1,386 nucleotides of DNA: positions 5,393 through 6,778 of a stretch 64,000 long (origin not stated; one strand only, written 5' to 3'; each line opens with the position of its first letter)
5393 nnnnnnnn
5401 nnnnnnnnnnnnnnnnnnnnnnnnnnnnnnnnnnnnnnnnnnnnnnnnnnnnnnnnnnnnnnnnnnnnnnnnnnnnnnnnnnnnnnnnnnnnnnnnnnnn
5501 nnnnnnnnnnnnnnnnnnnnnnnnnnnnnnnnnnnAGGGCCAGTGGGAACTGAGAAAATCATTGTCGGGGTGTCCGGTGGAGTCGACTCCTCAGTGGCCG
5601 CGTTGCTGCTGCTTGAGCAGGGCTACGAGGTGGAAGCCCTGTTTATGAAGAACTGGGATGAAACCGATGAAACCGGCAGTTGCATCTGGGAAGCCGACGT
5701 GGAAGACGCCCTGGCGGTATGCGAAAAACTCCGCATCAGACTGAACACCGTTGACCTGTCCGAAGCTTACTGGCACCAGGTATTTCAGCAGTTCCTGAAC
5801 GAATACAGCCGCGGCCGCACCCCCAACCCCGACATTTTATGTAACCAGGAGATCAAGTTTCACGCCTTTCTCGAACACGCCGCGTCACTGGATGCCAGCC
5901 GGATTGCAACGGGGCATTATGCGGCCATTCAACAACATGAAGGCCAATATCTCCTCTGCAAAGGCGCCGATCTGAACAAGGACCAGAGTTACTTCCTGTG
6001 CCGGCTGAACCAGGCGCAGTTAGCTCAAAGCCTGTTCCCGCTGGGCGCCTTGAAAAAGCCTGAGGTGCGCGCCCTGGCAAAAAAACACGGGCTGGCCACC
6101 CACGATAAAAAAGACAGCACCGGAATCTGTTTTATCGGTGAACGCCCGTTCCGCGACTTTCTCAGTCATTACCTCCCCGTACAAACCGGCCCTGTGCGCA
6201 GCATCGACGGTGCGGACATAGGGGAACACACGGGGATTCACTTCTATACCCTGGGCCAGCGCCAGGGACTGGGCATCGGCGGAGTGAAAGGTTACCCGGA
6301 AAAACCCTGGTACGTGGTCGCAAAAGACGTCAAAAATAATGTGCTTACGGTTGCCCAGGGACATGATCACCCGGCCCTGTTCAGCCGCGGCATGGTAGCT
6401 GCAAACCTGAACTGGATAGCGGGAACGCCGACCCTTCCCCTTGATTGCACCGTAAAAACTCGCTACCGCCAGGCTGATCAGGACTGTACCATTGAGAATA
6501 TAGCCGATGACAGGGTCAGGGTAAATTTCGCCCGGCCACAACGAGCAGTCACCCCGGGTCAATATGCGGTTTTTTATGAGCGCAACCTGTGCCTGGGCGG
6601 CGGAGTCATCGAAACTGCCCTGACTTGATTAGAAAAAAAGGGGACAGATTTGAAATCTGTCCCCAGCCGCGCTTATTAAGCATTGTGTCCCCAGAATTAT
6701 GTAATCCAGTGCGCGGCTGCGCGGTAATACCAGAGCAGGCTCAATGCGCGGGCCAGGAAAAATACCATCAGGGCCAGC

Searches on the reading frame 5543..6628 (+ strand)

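Call 7: search_protein_families(library=pfam, proteins=[window:5543-6628:+], max_evalue=0.00001)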
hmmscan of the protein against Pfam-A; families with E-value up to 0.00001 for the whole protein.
window:5543-6628:+ (361 aa): 5 families
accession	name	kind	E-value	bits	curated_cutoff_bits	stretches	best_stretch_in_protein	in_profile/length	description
PF03054.22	tRNA_Me_trans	-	1e-79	267.3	20.6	1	5-199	2-201/202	tRNA methyl transferase HUP domain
PF20258.4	tRNA_Me_trans_C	-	8.4e-25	87.4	20.6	1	282-356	2-77/77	Aminomethyltransferase beta-barrel domain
PF20259.3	tRNA_Me_trans_M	-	3.5e-23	81.4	27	1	204-272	1-66/66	tRNA methyl transferase PRC-barrel domain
PF02540.23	NAD_synthase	-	5.5e-09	35.9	21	1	2-83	17-90/242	NAD synthase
PF02568.20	ThiI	-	4.4e-06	26.9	20.5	1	4-74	4-74/197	Thiamine biosynthesis protein (ThiI)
